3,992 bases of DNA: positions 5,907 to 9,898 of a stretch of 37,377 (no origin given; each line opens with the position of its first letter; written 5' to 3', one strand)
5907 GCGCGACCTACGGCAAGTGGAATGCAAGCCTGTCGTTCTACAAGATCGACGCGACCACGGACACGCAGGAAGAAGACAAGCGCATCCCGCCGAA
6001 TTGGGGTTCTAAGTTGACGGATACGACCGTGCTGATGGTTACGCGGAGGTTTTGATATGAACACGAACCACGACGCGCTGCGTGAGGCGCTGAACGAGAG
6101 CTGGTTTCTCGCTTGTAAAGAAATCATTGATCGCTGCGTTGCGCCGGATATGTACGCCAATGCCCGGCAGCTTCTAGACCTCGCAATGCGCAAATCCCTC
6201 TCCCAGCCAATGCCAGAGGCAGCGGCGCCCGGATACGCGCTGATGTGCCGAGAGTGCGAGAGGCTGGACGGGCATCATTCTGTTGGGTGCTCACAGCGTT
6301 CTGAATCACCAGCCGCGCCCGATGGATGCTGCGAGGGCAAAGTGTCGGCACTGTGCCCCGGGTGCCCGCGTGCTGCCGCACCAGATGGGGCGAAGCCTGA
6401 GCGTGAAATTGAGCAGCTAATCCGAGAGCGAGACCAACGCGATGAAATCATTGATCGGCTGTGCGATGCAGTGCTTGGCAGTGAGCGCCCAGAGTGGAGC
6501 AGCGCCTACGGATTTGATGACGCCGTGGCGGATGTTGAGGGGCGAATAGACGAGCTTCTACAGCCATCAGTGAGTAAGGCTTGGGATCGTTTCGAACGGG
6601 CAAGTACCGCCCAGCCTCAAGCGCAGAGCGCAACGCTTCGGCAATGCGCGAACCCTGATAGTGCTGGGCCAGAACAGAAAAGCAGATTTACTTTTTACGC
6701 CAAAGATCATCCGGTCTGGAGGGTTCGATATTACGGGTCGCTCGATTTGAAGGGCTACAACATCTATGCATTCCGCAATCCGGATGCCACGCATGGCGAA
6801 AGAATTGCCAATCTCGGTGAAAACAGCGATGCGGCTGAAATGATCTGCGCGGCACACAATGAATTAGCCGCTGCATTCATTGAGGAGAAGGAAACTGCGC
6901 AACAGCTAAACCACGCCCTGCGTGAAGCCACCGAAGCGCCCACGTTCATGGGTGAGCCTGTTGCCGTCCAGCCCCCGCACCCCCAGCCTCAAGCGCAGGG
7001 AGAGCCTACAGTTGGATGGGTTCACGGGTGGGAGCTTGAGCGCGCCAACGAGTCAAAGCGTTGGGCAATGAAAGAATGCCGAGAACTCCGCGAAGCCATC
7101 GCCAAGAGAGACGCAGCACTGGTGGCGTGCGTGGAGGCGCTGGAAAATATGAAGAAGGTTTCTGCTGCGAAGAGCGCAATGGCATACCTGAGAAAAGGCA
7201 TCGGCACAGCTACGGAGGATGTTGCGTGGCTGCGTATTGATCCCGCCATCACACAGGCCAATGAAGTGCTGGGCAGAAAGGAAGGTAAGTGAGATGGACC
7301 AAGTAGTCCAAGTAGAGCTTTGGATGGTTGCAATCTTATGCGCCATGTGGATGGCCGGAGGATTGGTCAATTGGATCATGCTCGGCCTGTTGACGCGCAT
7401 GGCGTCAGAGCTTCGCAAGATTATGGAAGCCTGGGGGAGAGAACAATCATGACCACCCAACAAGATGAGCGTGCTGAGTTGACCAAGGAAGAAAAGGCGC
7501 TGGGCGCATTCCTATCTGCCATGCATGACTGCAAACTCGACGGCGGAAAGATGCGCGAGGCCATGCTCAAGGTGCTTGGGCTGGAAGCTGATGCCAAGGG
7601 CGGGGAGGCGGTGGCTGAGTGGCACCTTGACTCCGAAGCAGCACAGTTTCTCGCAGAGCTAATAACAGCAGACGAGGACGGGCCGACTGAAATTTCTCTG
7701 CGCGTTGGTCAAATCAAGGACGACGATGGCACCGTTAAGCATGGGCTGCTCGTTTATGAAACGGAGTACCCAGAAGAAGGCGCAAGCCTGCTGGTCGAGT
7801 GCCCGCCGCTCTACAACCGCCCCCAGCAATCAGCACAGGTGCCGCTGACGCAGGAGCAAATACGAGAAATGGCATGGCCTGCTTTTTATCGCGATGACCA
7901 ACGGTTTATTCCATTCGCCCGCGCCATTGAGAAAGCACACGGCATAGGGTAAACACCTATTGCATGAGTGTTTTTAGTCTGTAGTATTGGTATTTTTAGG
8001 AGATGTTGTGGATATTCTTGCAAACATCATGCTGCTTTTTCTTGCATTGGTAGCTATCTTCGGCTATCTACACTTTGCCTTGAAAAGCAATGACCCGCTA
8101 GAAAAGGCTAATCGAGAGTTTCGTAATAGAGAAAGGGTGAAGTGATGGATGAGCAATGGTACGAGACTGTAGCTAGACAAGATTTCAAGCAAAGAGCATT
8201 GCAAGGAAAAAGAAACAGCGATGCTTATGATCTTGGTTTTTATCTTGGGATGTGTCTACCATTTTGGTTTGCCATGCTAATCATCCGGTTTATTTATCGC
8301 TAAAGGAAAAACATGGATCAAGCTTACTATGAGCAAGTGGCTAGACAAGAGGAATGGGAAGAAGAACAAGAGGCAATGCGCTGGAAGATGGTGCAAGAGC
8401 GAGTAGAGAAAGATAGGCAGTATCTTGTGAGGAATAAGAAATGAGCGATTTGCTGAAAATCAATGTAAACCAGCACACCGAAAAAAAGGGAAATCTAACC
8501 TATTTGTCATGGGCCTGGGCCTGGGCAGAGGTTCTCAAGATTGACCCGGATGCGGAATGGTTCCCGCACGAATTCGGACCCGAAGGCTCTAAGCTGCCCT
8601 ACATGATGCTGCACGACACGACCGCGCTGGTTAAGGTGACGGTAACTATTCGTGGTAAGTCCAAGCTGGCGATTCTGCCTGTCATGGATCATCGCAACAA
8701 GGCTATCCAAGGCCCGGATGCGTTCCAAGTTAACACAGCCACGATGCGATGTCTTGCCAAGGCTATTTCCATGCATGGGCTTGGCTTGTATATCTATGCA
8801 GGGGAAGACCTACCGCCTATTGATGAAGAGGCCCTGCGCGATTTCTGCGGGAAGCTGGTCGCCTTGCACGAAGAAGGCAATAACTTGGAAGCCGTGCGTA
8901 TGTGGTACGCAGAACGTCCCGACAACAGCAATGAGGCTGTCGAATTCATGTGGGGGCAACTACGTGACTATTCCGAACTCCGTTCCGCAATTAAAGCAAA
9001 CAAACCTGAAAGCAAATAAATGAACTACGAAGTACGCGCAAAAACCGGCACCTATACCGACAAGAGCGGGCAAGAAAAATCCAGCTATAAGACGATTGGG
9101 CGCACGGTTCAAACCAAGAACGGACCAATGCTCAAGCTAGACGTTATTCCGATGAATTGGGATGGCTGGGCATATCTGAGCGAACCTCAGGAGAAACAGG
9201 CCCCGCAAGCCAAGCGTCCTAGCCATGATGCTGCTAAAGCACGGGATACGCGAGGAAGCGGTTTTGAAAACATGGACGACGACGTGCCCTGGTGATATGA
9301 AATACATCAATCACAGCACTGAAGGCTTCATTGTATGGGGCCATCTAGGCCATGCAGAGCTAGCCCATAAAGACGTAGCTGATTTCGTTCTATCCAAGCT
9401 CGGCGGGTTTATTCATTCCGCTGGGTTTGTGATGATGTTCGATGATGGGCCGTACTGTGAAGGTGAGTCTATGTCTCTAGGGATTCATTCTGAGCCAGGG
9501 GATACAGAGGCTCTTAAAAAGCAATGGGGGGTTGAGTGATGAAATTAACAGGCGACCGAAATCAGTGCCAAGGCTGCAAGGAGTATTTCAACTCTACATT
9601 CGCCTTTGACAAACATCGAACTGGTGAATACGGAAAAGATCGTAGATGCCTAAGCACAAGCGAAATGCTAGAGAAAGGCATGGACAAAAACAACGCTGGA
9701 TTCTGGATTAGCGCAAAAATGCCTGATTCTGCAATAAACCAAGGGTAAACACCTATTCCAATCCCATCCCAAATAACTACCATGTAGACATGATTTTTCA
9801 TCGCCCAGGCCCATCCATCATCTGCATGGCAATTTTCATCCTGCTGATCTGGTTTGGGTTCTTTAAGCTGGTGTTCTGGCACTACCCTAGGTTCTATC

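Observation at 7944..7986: Conserved 15-bp dyad box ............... centred about 42 bp upstream of the predicted start of nearly every operon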

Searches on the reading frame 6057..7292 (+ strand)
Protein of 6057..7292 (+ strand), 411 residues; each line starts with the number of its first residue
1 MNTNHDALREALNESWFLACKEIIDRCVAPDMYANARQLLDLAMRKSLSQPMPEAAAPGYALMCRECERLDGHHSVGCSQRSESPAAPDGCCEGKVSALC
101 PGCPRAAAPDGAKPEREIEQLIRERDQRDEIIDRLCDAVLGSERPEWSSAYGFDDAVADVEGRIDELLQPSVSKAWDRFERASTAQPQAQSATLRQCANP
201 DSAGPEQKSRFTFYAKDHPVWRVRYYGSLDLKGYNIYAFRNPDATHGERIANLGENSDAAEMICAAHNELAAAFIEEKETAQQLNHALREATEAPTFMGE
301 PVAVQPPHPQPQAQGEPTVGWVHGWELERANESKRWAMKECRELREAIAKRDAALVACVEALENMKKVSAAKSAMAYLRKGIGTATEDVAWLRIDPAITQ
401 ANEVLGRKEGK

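Call 7: search_protein_families(library=phrogs, proteins=[window:6057-7292:+], max_evalue=0.001)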
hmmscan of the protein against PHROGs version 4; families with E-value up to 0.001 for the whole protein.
window:6057-7292:+ (411 aa): 1 family
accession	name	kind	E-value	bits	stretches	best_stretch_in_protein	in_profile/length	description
phrog_16295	-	unknown function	1.4e-12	49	1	113-167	55-108/114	-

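Call 12: search_protein_families(library=pfam, proteins=[window:6057-7292:+], max_evalue=0.01)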
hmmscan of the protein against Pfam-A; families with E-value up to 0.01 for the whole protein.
window:6057-7292:+ (411 aa): 0 families

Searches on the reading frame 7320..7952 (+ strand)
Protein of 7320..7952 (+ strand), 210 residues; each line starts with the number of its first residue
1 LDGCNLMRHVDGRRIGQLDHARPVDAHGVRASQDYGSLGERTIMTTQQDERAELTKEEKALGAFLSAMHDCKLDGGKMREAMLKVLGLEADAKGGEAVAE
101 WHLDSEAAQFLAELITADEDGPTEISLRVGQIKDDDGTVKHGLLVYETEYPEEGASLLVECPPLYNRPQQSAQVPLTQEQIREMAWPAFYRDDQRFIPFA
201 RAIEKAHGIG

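Call 7: search_protein_families(library=phrogs, proteins=[window:7320-7952:+], max_evalue=0.001)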
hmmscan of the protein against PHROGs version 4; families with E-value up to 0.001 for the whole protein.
window:7320-7952:+ (210 aa): 0 families

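Call 12: search_protein_families(library=pfam, proteins=[window:7320-7952:+], max_evalue=0.01)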
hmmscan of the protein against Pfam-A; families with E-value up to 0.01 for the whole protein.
window:7320-7952:+ (210 aa): 0 families

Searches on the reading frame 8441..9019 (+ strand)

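Call 7: search_protein_families(library=phrogs, proteins=[window:8441-9019:+], max_evalue=0.001)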
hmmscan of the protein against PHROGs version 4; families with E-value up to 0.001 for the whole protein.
window:8441-9019:+ (192 aa): 2 families
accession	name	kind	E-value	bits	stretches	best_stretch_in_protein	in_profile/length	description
phrog_659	-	DNA, RNA and nucleotide metabolism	4.2e-51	174.5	1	3-134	9-145/205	Sak-like ssDNA annealing protein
phrog_8492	-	DNA, RNA and nucleotide metabolism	1.3e-47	163.6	1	2-131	24-162/269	Sak-like ssDNA annealing protein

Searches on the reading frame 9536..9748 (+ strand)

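Call 58: search_protein_families(library=pfam, proteins=[window:9536-9748:+], max_evalue=0.05)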
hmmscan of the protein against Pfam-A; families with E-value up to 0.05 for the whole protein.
window:9536-9748:+ (70 aa): 1 family
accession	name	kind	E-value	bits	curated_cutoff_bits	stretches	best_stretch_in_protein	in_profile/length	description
PF24071.1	Phage_zn_bind_3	-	4e-06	27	27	1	9-41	16-43/46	Phage FDXHR zinc binding domain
